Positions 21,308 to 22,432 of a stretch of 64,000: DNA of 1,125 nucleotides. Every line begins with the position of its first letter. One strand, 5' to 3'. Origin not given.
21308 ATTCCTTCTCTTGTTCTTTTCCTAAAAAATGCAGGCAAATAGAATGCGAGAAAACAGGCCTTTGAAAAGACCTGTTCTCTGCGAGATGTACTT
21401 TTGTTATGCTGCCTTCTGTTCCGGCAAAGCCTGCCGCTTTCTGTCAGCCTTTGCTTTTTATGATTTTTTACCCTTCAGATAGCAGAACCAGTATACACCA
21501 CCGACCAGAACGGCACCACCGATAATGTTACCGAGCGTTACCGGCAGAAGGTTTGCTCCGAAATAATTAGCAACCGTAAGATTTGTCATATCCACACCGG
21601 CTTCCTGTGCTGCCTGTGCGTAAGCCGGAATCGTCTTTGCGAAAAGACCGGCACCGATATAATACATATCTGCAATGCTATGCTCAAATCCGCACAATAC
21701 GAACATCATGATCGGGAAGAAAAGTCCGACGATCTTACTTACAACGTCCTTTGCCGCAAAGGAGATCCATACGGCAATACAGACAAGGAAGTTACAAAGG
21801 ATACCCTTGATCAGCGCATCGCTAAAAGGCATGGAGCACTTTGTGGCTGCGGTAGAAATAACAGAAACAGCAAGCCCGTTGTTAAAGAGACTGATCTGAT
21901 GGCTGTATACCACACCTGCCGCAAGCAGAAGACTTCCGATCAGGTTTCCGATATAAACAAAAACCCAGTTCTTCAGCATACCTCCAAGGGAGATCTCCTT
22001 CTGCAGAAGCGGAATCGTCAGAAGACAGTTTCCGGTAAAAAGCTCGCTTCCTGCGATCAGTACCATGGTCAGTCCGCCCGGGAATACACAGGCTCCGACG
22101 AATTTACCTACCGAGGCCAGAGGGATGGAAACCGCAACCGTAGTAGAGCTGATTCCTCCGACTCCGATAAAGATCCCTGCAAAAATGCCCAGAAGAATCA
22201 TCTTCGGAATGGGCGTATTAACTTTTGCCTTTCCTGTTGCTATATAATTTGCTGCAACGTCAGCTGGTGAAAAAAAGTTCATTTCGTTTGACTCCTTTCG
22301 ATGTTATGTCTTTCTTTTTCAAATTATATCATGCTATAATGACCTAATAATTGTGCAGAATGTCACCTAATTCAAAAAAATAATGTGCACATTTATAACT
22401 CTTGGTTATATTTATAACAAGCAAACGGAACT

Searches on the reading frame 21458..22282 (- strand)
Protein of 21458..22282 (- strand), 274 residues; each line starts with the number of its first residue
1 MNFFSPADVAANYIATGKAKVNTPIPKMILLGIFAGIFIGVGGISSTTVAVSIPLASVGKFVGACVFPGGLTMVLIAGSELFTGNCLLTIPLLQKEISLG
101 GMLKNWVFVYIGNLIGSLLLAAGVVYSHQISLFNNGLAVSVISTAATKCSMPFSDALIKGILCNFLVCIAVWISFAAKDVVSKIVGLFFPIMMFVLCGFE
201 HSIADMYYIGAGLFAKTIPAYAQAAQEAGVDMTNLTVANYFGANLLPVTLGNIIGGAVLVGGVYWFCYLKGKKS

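Call 29: find_encoding_contigs(protein=window:21458-22282:-, flank=10000, max_places=10)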
Protein window:21458-22282:- (274 aa): 2 contigs read that carry it; 2 places shown.
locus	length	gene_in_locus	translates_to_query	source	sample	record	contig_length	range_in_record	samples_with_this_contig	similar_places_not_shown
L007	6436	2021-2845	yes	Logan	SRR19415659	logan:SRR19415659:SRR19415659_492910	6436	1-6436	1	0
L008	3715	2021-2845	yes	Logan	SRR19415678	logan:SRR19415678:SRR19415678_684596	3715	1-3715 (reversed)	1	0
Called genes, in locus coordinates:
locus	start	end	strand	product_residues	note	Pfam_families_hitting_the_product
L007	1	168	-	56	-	?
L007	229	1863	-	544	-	PF13556:HTH_30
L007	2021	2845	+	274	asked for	PF01226:Form_Nir_trans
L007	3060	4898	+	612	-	PF10589:NADH_4Fe-4S, PF14691:Fer4_20, PF00070:Pyr_redox (weak), PF01266:DAO (weak), PF01946:Thi4 (weak), PF07992:Pyr_redox_2, PF12831:FAD_oxidored (weak), PF13450:NAD_binding_8, +5 more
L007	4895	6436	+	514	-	?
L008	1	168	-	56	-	?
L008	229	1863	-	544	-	PF13556:HTH_30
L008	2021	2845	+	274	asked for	PF01226:Form_Nir_trans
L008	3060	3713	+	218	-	?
